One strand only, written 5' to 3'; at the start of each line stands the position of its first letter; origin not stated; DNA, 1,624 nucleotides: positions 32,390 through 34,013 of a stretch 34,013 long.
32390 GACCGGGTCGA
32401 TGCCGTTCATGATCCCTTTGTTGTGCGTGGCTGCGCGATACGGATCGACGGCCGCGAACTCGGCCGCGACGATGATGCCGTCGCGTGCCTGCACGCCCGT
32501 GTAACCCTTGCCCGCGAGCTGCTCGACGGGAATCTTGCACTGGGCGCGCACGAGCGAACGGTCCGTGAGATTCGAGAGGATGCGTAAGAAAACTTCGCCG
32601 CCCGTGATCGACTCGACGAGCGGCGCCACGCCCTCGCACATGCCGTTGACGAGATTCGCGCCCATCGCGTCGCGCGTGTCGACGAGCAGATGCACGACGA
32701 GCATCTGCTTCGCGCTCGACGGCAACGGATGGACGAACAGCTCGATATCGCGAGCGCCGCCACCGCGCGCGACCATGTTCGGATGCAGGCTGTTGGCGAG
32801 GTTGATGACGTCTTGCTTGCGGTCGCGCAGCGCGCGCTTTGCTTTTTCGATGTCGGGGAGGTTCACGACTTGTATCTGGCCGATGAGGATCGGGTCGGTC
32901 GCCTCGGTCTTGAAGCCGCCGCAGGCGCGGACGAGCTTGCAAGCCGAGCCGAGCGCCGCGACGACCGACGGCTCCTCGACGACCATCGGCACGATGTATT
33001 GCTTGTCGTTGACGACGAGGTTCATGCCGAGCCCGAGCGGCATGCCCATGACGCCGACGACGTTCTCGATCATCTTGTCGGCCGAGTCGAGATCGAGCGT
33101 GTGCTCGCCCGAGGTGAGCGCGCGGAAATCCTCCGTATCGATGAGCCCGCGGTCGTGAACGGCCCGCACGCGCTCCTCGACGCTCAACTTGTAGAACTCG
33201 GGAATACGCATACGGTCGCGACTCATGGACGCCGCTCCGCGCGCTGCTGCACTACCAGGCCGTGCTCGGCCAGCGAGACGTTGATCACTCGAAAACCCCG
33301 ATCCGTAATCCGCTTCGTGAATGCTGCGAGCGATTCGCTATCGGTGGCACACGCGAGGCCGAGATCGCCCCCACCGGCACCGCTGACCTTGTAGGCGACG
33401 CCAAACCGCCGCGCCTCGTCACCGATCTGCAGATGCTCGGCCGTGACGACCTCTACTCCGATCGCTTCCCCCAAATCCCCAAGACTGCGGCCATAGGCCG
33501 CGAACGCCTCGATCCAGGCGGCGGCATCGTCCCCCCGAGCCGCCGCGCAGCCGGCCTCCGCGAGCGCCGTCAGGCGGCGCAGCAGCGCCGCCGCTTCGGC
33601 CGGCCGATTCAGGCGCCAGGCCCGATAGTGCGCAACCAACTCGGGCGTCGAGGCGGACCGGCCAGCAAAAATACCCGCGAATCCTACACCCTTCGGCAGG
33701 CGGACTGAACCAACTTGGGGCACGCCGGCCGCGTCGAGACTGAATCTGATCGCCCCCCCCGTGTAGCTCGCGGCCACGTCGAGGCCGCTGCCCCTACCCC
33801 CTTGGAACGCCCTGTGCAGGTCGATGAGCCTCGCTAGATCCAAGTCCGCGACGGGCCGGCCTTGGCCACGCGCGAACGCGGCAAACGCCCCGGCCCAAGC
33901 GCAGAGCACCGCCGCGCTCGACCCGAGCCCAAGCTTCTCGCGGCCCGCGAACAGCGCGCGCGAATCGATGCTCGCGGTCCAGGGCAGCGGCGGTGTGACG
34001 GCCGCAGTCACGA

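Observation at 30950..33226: Single-polypeptide fusion of class II HMG-CoA reductase and mevalonate kinase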

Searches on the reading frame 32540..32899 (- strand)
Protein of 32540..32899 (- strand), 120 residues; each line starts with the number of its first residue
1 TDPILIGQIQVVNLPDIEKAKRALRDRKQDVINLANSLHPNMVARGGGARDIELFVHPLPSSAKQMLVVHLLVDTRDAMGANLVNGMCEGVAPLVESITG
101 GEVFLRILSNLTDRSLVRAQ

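Call 54: search_solved_structures(query=window:32540-32899:-, max_evalue=0.00001, show_alignments=5)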
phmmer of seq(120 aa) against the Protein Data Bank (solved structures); distinct sequences matched with E-value up to 0.00001: 10.
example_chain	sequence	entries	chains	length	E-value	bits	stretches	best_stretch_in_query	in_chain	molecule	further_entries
6dio_A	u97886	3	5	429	3e-28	101.8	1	2-119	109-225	3-hydroxy-3-methylglutaryl coenzyme A reductase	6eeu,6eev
1qax_A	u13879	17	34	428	1.9e-27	99.2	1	3-120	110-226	PROTEIN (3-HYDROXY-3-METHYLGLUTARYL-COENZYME A REDUCTASE) | 3-hydroxy-3-methylglutaryl-coenzyme A reductase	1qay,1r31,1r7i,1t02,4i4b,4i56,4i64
6p7k_A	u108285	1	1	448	2.7e-26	95.5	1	2-120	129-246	3-hydroxy-3-methylglutaryl coenzyme A reductase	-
9v7y_A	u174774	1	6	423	9.5e-26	93.7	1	1-119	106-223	3-hydroxy-3-methylglutaryl coenzyme A reductase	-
5wpj_A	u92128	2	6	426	6.4e-19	71.7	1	5-119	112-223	3-hydroxy-3-methylglutaryl coenzyme A reductase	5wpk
3qae_A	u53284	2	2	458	8.5e-19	71.3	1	5-119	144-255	3-hydroxy-3-methylglutaryl-coenzyme a reductase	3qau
7m3h_A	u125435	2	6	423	5.3e-12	49.5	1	4-117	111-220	Hydroxymethylglutaryl-CoA reductase, degradative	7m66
7m1z_A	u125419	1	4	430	5.5e-12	49.4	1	4-117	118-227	acetyl-CoA C-acetyltransferase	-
9zw9_A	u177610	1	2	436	6.6e-06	29.8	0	8-112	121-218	Probable 3-hydroxy-3-methylglutaryl-coenzyme A reductase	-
9zw6_A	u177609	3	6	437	6.6e-06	29.8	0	8-112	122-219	Probable 3-hydroxy-3-methylglutaryl-coenzyme A reductase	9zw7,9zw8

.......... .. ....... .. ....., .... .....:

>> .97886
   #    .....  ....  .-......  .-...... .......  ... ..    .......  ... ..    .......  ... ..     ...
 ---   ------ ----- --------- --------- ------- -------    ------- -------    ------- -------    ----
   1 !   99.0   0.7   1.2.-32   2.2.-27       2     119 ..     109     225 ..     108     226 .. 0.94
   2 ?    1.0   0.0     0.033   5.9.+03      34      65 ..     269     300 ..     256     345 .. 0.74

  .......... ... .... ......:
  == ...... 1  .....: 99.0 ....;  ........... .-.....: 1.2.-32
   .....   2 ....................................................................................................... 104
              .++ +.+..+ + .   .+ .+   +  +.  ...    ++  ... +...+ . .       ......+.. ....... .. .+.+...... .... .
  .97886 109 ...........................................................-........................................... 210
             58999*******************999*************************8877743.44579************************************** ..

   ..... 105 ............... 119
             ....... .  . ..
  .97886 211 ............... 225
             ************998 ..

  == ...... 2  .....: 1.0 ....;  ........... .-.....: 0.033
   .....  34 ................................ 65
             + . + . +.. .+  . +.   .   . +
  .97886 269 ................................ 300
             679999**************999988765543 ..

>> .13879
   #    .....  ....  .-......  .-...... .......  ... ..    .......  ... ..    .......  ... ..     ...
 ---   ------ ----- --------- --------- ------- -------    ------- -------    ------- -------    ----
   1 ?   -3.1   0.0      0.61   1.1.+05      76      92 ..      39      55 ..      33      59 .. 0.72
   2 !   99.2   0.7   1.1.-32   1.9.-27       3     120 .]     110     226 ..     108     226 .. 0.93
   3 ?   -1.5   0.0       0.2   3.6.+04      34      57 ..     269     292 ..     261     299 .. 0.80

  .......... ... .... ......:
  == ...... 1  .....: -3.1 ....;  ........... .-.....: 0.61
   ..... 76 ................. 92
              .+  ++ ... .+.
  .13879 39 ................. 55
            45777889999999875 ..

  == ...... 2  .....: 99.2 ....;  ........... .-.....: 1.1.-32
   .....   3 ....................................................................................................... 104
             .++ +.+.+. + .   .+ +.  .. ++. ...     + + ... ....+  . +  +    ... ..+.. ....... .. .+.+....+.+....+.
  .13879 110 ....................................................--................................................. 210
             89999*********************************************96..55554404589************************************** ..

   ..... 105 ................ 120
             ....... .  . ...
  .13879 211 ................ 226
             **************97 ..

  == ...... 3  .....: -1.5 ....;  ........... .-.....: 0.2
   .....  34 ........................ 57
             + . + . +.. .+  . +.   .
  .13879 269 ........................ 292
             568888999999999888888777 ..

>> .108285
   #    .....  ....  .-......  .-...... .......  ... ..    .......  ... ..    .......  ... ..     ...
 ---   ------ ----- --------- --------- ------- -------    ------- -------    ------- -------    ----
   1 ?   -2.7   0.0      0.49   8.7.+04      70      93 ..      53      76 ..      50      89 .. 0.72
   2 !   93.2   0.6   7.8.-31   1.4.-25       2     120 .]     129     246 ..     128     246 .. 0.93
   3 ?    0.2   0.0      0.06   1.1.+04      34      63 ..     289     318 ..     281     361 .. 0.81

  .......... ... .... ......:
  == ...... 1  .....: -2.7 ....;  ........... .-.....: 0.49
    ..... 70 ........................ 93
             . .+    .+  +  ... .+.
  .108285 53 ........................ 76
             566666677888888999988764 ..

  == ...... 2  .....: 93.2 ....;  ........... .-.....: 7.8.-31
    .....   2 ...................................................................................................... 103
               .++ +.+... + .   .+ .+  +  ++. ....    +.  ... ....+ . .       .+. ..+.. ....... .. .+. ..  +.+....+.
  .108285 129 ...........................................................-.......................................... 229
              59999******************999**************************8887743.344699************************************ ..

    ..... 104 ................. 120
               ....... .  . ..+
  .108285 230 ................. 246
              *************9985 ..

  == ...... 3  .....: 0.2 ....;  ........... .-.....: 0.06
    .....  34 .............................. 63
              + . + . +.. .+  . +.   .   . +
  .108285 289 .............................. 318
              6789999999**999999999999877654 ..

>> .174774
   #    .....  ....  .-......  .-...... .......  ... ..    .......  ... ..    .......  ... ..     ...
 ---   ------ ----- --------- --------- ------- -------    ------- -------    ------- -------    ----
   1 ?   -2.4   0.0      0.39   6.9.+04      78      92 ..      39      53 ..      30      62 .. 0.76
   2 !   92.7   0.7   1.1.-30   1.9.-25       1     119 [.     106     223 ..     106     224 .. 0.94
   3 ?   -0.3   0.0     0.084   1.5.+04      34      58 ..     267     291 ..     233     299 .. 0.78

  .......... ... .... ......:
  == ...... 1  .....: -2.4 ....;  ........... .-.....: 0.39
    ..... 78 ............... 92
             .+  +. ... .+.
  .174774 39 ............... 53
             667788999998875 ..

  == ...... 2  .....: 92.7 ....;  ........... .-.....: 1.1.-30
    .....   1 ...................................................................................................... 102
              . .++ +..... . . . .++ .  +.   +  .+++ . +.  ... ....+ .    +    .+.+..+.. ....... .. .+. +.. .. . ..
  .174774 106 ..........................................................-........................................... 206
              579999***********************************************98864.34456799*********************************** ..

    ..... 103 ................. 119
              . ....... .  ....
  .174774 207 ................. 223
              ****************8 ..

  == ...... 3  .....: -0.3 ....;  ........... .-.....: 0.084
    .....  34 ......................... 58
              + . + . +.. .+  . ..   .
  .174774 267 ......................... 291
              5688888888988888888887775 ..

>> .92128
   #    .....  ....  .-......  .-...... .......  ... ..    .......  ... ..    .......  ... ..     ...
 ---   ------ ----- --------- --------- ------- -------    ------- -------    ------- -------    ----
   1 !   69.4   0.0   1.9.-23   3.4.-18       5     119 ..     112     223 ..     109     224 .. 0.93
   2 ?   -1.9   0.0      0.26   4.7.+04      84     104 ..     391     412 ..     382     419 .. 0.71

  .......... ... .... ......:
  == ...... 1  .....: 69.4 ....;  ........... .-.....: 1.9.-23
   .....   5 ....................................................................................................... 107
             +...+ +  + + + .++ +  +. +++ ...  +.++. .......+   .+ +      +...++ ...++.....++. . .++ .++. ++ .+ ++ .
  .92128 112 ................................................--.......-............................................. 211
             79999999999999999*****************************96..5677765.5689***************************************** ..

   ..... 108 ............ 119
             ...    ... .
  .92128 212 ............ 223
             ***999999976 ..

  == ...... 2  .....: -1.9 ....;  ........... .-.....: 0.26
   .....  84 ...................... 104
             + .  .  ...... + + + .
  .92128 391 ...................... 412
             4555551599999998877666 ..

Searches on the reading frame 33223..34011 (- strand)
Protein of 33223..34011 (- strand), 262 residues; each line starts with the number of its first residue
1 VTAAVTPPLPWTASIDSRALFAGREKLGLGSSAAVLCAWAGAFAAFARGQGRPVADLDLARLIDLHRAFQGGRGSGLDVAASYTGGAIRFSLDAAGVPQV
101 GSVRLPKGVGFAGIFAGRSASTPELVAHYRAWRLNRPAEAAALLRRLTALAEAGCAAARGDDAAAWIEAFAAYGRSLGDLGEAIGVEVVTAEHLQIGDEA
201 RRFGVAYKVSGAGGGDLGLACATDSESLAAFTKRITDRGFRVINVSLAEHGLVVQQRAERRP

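Call 6: search_protein_families(library=ncbifam, proteins=[window:33223-34011:-], max_evalue=0.00001)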
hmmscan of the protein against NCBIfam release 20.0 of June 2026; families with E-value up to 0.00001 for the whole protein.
window:33223-34011:- (262 aa): 4 families
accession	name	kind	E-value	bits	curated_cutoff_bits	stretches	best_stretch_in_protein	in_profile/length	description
TIGR01220.1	Pmev_kin_Gr_pos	equivalog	7.1e-16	58.2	165.7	1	13-240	103-347/358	phosphomevalonate kinase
TIGR00549.1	mevalon_kin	equivalog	1.6e-12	47.5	163.05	1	27-215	93-270/276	mevalonate kinase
NF040957.1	Arch_PMK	equivalog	1.6e-08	34.4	500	1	23-246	89-308/316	phosphomevalonate kinase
NF003036.0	PRK03926.1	equivalog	1.5e-06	27.6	403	1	28-256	89-300/302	mevalonate kinase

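Call 38: search_protein_families(library=pfam, proteins=[window:33223-34011:-], max_evalue=0.0001)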
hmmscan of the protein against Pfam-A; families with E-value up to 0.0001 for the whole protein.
window:33223-34011:- (262 aa): 1 family
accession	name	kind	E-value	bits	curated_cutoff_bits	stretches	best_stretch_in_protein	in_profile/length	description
PF00288.32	GHMP_kinases_N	-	2.1e-07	31.5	22.3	1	26-86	29-87/87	GHMP kinases N terminal domain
